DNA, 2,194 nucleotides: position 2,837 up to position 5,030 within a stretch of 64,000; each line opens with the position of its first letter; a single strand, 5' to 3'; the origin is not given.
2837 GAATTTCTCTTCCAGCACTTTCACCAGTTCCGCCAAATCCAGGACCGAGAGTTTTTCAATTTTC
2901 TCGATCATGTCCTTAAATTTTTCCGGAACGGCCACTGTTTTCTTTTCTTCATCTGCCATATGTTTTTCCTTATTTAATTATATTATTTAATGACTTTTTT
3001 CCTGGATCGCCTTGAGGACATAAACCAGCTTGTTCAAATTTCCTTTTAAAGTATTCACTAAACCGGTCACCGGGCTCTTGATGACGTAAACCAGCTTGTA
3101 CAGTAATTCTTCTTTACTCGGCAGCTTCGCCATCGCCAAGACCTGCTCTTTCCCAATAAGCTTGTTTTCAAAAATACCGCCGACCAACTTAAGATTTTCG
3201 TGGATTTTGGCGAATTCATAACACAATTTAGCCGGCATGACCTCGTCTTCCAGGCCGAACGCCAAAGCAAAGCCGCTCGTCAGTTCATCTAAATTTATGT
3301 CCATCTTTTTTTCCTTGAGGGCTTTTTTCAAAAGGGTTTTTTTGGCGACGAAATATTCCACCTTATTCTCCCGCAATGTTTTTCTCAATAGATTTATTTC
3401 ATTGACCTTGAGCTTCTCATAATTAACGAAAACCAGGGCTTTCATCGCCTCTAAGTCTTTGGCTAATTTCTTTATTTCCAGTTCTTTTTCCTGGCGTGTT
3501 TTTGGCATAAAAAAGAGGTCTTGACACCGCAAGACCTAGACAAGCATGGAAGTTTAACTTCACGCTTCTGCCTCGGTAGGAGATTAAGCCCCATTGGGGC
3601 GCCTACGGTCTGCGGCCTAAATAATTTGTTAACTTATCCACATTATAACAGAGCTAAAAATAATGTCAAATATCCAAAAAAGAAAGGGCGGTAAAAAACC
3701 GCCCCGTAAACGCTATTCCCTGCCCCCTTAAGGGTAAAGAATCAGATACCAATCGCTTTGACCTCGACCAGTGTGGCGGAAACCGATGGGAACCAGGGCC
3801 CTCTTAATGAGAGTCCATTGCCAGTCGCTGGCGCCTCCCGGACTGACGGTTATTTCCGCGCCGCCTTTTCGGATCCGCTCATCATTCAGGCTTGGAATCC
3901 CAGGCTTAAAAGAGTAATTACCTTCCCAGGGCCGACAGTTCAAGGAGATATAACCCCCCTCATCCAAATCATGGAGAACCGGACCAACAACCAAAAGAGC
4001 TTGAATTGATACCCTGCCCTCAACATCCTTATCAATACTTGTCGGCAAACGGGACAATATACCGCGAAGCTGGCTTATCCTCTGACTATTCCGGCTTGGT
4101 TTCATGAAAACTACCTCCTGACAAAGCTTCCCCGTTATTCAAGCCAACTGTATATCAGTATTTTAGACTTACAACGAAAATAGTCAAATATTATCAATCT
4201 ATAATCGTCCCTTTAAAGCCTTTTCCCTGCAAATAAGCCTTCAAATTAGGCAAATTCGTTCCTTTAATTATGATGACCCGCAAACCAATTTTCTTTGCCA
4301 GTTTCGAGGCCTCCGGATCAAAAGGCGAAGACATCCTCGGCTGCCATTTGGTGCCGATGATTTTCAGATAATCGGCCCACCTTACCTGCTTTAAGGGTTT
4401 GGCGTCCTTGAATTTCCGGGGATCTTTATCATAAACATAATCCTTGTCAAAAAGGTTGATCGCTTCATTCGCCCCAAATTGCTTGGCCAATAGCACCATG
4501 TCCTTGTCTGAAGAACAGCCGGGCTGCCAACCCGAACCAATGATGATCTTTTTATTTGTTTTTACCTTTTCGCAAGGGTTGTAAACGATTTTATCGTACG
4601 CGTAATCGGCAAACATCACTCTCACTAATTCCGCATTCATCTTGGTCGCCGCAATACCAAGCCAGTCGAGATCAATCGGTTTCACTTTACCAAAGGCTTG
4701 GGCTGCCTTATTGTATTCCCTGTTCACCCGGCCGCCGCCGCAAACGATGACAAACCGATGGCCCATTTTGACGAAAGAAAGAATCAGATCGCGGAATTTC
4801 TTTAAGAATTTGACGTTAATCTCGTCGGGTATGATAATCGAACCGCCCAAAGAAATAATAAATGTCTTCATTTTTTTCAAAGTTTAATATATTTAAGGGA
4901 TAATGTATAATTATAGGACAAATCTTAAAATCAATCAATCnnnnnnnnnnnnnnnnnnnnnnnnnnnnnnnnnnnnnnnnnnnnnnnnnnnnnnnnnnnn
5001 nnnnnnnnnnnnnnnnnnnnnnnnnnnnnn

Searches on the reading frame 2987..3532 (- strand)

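Call 10: search_protein_families(library=pfam, proteins=[window:2987-3532:-], max_evalue=0.001)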
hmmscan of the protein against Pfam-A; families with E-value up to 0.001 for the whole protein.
window:2987-3532:- (181 aa): 1 family
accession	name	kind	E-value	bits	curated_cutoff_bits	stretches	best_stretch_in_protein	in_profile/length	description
PF00466.25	Ribosomal_L10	-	7.3e-20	71.3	22.8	1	11-109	1-100/100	Ribosomal protein L10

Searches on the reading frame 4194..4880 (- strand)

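Call 10: search_protein_families(library=pfam, proteins=[window:4194-4880:-], max_evalue=0.001)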
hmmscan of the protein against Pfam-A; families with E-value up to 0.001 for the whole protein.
window:4194-4880:- (228 aa): 1 family
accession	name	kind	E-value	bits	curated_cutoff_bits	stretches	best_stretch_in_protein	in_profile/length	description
PF00696.33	AA_kinase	-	7e-24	85.3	24.9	1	5-205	1-233/234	Amino acid kinase family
